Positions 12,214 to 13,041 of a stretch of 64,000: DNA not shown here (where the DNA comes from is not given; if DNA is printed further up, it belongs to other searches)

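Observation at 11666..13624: Translationally coupled PRTase–LOG/SLOG–sirtuin three-gene operon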

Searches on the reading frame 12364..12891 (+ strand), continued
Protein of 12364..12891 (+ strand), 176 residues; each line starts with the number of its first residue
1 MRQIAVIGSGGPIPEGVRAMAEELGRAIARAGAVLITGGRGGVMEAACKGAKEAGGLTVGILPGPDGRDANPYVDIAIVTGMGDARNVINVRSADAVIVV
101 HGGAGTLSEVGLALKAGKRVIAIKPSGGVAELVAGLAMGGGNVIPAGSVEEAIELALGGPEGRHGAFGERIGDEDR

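Call 28: search_solved_structures(query=window:12364-12891:+, max_evalue=0.01, show_alignments=2)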
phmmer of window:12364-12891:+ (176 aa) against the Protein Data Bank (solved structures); distinct sequences matched with E-value up to 0.01: 15.
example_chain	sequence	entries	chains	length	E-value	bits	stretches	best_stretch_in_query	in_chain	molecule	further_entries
6y01_AAA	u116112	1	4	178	8.2e-29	104.2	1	5-155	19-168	p450 cytochrome, putative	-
2iz5_A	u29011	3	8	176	1e-27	100.6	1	5-128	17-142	MOCO CARRIER PROTEIN | MOLYBDENUM COFACTOR CARRIER PROTEIN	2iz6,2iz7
1rcu_A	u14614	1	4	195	1.5e-22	83.8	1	1-140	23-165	conserved hypothetical protein VT76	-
5zi9_A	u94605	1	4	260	1.6e-13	54.4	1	20-114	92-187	Cytokinin riboside 5'-monophosphate phosphoribohydrolase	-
1wek_A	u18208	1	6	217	4.4e-13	53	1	21-112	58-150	hypothetical protein TT1465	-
5wq3_A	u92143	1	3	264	2.4e-11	47.3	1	21-110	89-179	Cytokinin riboside 5'-monophosphate phosphoribohydrolase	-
9us2_A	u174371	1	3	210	2.4e-10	44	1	14-111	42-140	Cytokinin riboside 5'-monophosphate phosphoribohydrolase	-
7w2i_B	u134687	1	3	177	2.5e-08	37.5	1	5-113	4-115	Cytokinin riboside 5'-monophosphate phosphoribohydrolase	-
7w2i_A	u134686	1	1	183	2.6e-08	37.4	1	4-113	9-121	Cytokinin riboside 5'-monophosphate phosphoribohydrolase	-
3qua_A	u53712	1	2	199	4.5e-08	36.7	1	6-119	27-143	Putative uncharacterized protein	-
1weh_A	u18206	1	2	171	4.8e-08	36.6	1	2-114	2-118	Conserved hypothetical protein TT1887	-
3sbx_A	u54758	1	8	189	5.6e-06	29.8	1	5-110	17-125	Putative uncharacterized protein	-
5zbj_A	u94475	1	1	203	1.3e-05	28.6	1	18-119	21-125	Putative cytokinin riboside 5'-monophosphate phosphoribohydrolase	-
5zbk_A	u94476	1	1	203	8.5e-05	26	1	18-110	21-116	Putative cytokinin riboside 5'-monophosphate phosphoribohydrolase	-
1t35_A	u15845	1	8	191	0.00061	23.2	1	5-114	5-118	HYPOTHETICAL PROTEIN YVDD, Putative Lysine Decarboxylase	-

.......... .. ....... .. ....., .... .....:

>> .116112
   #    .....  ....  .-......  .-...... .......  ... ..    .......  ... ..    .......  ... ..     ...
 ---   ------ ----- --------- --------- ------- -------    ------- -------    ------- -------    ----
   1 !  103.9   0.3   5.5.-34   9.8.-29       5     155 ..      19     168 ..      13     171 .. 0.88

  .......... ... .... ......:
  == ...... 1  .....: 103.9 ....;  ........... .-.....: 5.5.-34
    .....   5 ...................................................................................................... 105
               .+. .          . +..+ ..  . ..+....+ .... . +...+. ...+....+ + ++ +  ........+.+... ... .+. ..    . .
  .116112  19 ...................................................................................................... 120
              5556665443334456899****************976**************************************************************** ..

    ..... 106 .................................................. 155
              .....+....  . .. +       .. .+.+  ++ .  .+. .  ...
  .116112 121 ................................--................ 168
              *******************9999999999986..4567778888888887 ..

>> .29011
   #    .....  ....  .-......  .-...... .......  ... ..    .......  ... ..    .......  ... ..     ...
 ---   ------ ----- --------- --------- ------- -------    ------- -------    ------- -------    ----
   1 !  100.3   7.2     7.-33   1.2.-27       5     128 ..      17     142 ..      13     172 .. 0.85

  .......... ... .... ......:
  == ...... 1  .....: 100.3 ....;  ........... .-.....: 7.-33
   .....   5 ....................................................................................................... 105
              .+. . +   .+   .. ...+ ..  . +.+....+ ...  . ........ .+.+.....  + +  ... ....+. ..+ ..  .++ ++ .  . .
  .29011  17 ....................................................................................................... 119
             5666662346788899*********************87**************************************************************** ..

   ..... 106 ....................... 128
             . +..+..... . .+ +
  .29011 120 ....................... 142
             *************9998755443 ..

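Call 46: search_solved_structures(query=A1, max_evalue=0.001, show_alignments=5)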
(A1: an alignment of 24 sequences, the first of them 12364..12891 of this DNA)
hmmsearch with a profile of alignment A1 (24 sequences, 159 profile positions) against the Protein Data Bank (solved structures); distinct sequences matched with E-value up to 0.001: 17.
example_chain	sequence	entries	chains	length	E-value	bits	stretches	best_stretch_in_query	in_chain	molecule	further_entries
6y01_AAA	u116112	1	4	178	3.2e-39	137.4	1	4-156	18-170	p450 cytochrome, putative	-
2iz5_A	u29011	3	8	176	3.5e-32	114.5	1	4-153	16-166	MOCO CARRIER PROTEIN | MOLYBDENUM COFACTOR CARRIER PROTEIN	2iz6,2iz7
1rcu_A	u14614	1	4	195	1.7e-30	109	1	1-154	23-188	conserved hypothetical protein VT76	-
5zi9_A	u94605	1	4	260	2.8e-15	59.6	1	4-139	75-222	Cytokinin riboside 5'-monophosphate phosphoribohydrolase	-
5wq3_A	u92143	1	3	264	2.6e-14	56.4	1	3-112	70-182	Cytokinin riboside 5'-monophosphate phosphoribohydrolase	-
7w2i_B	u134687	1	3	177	4.5e-14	55.7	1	4-113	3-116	Cytokinin riboside 5'-monophosphate phosphoribohydrolase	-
7w2i_A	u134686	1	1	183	4.5e-14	55.7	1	4-113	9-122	Cytokinin riboside 5'-monophosphate phosphoribohydrolase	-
3qua_A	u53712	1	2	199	6.3e-14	55.2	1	4-112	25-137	Putative uncharacterized protein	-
1wek_A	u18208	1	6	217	2.1e-13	53.5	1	4-113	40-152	hypothetical protein TT1465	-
9us2_A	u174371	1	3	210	5.4e-13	52.1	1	4-110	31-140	Cytokinin riboside 5'-monophosphate phosphoribohydrolase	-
3sbx_A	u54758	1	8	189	3e-12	49.7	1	4-109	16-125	Putative uncharacterized protein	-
5zbj_A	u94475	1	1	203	6.6e-11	45.4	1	8-109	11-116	Putative cytokinin riboside 5'-monophosphate phosphoribohydrolase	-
5zbk_A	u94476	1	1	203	3.9e-10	42.9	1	8-107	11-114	Putative cytokinin riboside 5'-monophosphate phosphoribohydrolase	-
1weh_A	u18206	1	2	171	7.8e-10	41.9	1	21-113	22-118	Conserved hypothetical protein TT1887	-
2a33_A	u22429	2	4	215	5.3e-07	32.7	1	6-109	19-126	hypothetical protein | Uncharacterized protein At2g37210/T2N18.3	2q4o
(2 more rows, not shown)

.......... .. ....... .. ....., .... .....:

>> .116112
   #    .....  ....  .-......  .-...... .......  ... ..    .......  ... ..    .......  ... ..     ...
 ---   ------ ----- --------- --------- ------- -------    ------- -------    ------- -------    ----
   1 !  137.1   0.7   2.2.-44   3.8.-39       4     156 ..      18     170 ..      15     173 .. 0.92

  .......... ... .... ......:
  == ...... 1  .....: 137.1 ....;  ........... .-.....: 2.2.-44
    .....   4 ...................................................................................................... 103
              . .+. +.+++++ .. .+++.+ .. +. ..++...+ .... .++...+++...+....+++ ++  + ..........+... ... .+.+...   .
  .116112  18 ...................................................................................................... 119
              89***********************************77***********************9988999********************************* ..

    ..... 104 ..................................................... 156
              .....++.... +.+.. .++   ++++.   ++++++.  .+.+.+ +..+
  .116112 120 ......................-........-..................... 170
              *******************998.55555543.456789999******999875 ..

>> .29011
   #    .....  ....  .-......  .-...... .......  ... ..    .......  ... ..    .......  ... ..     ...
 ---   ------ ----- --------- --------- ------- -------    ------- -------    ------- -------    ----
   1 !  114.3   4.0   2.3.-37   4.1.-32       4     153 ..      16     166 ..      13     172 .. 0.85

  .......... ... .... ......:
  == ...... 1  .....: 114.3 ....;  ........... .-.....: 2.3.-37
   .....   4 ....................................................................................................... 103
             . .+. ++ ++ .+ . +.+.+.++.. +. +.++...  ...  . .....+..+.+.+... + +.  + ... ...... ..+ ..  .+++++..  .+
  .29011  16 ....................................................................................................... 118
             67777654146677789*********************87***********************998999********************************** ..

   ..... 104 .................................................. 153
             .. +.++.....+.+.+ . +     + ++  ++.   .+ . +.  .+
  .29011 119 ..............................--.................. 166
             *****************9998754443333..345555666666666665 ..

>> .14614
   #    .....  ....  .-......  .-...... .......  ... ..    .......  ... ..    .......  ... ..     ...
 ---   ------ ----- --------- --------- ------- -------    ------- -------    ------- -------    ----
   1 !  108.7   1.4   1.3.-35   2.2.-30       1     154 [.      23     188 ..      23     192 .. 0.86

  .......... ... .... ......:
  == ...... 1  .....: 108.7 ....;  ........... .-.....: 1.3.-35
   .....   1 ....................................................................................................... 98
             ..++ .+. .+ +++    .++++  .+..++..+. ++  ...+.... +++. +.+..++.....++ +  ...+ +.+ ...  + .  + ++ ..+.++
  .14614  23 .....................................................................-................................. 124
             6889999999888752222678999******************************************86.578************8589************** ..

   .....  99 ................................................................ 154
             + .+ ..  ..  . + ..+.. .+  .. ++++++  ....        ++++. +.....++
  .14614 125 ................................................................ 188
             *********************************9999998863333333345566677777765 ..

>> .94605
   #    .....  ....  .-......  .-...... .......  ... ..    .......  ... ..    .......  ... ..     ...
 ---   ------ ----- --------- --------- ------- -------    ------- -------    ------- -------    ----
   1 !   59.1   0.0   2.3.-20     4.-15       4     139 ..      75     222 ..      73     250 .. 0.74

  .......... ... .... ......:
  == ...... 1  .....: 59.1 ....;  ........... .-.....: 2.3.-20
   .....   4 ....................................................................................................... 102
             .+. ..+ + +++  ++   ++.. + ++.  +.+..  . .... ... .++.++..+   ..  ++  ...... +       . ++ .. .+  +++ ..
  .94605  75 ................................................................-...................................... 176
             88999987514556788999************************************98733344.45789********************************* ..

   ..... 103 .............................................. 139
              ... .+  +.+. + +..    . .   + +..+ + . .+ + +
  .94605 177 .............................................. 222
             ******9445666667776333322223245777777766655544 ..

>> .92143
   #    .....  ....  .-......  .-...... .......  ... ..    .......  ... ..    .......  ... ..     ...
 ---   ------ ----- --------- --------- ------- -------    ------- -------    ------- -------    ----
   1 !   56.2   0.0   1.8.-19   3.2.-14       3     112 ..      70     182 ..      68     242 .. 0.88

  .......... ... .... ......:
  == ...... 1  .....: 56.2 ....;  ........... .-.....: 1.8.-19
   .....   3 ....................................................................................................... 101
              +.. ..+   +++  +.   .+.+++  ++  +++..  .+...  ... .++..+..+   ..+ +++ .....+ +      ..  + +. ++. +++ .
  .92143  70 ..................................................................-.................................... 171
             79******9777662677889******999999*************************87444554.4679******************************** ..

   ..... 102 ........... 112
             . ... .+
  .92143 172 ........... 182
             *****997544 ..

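Call 49: search_protein_families(library=pfam, proteins=[L028:5409-5990:+, L022:5284-5874:+, L028:6469-7134:+, L053:2835-3134:+], max_evalue=0.001)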
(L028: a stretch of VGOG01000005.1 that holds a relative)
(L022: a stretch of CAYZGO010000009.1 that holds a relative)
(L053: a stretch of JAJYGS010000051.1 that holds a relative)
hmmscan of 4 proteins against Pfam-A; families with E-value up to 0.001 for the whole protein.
L028:5409-5990:+ (194 aa): 3 families
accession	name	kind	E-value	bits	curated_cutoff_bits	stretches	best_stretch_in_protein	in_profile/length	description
PF02834.22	LigT_PEase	-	7.5e-28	97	23.3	2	10-96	1-87/87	LigT like Phosphoesterase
PF13563.12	2_5_RNA_ligase2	-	1.1e-14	55.2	27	1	43-147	25-125/152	2'-5' RNA ligase superfamily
PF10469.15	AKAP7_NLS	-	5.9e-10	39.8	24.4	1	7-192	4-208/208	AKAP7 2'5' RNA ligase-like domain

L022:5284-5874:+ (197 aa): 3 families
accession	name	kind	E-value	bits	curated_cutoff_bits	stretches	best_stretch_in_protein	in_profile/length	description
PF02834.22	LigT_PEase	-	3.3e-31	107.8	23.3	2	10-96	1-87/87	LigT like Phosphoesterase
PF13563.12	2_5_RNA_ligase2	-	9.7e-19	68.4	27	1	39-176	21-149/152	2'-5' RNA ligase superfamily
PF10469.15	AKAP7_NLS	-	1e-06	29.2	24.4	1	16-191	14-207/208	AKAP7 2'5' RNA ligase-like domain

L028:6469-7134:+ (222 aa): 2 families
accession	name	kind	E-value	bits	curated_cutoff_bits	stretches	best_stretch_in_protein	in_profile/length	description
PF00156.33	Pribosyltran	-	1.4e-18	67.2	26.3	1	21-188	26-153/158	Phosphoribosyl transferase domain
PF14681.12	UPRTase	-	0.00088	19.2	27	0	120-168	117-167/206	Uracil phosphoribosyltransferase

L053:2835-3134:+ (100 aa): 1 family
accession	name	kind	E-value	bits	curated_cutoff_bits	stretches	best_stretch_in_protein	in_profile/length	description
PF00708.24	Acylphosphatase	-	7.3e-26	90.7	22.5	1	15-98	2-85/85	Acylphosphatase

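Call 55: search_protein_families(library=pfam, alignment_id=A3, max_evalue=0.00001)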
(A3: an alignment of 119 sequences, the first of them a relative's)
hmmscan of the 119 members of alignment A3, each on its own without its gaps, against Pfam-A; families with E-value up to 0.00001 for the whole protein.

A. member 1, L005:4632-5987:+ (452 aa): 2 families
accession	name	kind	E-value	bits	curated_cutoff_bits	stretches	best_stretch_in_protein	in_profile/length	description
PF01979.26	Amidohydro_1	-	2.5e-11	43.8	25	1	87-412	2-342/345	Amidohydrolase family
PF07969.17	Amidohydro_3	-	6.3e-07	29.7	29.7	0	350-401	403-446/472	Amidohydrolase family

B. families by the number of members that match (of 119 scanned): 136 families (the first 25 are shown)
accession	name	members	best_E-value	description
PF00156.33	Pribosyltran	10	1.4e-25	Phosphoribosyl transferase domain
PF02834.22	LigT_PEase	9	2.8e-34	LigT like Phosphoesterase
PF13563.12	2_5_RNA_ligase2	9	6.1e-21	2'-5' RNA ligase superfamily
PF10469.15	AKAP7_NLS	8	8.6e-11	AKAP7 2'5' RNA ligase-like domain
PF00113.28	Enolase_C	7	2.1e-125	Enolase, C-terminal TIM barrel domain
PF03952.21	Enolase_N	7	1e-60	Enolase, N-terminal domain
PF01135.25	PCMT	6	1.9e-67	Protein-L-isoaspartate(D-aspartate) O-methyltransferase (PCMT)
PF00708.24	Acylphosphatase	4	4e-27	Acylphosphatase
PF00149.33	Metallophos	4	2.4e-26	Calcineurin-like phosphoesterase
PF13649.12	Methyltransf_25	4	4.6e-15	Methyltransferase domain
PF13847.12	Methyltransf_31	4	4.7e-12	Methyltransferase domain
PF01509.24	TruB_N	3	1.6e-55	TruB family pseudouridylate synthase (N terminal domain)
PF16198.10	TruB_C_2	3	3e-10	tRNA pseudouridylate synthase B C-terminal domain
PF01053.26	Cys_Met_Meta_PP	3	6.1e-10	Cys/Met metabolism PLP-dependent enzyme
PF09142.17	TruB_C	3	6.7e-07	tRNA Pseudouridine synthase II, C terminal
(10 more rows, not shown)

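Call 73: find_encoding_contigs(protein=P0008, flank=5000, max_places=2)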
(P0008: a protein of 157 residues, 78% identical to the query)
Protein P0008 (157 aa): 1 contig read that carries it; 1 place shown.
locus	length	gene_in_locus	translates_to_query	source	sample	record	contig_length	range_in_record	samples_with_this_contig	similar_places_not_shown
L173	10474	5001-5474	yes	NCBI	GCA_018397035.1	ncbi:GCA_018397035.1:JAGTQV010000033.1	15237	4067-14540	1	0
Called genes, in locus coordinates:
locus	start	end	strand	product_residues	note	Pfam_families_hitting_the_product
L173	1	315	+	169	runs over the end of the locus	PF09512:ThiW, PF12822:ECF_trnsprt (weak)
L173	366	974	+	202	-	-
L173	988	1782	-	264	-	PF07155:ECF-ribofla_trS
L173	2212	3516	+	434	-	-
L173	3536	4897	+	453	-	PF08543:Phos_pyr_kin, PF00294:PfkB, PF10120:ThiN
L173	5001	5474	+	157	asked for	PF02481:DNA_processg_A (faint), PF18306:LDcluster4, PF03641:Lysine_decarbox (weak)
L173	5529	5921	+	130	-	PF01842:ACT (weak), PF13291:ACT_4 (faint), PF13840:ACT_7 (faint), PF19571:ACT_8, PF22468:ACT_9 (faint), PF01842:ACT (weak), PF22629:ACT_AHAS_ss (weak)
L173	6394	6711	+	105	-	-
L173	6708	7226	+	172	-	PF01850:PIN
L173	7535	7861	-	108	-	-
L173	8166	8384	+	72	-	PF13173:AAA_14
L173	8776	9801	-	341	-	-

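Call 74: find_encoding_contigs(protein=P0021, flank=5000, max_places=2)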
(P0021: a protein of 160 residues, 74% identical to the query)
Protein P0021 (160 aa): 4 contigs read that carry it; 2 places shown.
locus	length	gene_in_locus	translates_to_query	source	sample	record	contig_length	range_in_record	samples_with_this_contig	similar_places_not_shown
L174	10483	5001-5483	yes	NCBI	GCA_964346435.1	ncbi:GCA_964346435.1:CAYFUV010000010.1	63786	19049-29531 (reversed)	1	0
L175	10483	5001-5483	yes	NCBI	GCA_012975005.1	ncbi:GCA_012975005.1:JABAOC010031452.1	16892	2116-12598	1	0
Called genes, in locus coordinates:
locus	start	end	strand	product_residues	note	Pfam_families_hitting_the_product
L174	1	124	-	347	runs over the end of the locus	PF13555:AAA_29 (faint), PF00005:ABC_tran, PF02463:SMC_N (weak), PF13401:AAA_22 (faint), PF08352:oligo_HPY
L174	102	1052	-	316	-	PF00005:ABC_tran, PF13304:AAA_21 (weak), PF08352:oligo_HPY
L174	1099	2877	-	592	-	PF00496:SBP_bac_5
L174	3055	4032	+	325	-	PF19300:BPD_transp_1_N, PF00528:BPD_transp_1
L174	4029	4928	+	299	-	PF12911:OppC_N, PF00528:BPD_transp_1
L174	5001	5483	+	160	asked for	PF18306:LDcluster4, PF03641:Lysine_decarbox (weak)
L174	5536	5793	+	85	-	-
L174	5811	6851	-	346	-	PF02653:BPD_transp_2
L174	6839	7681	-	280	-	PF02653:BPD_transp_2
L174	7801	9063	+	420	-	PF13458:Peripla_BP_6, PF01094:ANF_receptor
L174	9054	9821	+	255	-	PF02463:SMC_N (faint), PF00005:ABC_tran, PF13175:AAA_15 (faint), PF13555:AAA_29 (weak), PF13304:AAA_21 (faint), PF12399:BCA_ABC_TP_C (weak)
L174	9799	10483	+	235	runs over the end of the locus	PF13175:AAA_15 (faint), PF13476:AAA_23 (weak), PF00005:ABC_tran, PF02463:SMC_N, PF09818:ABC_ATPase (faint), PF13401:AAA_22 (faint), PF13304:AAA_21 (faint)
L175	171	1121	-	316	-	PF00005:ABC_tran, PF13304:AAA_21 (weak), PF08352:oligo_HPY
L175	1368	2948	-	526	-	-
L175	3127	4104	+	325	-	PF19300:BPD_transp_1_N, PF00528:BPD_transp_1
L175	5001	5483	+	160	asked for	PF18306:LDcluster4, PF03641:Lysine_decarbox (weak)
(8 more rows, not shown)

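Call 84: find_related_loci(query=A1, collection=viral_contigs, flank=4000)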
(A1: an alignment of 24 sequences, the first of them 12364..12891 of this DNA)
Query A1 (176 aa) in viral_contigs; peptide patterns used: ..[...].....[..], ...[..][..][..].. (x = any residue, [..] = any of these).
39 stretches matched a pattern; 2 encode a relative of the query (tblastn E <= 1e-3); 2 distinct loci.
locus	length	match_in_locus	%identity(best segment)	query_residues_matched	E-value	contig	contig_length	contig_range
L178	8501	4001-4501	39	2-155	5e-27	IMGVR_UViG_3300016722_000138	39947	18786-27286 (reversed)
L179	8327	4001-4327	35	4-110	7e-11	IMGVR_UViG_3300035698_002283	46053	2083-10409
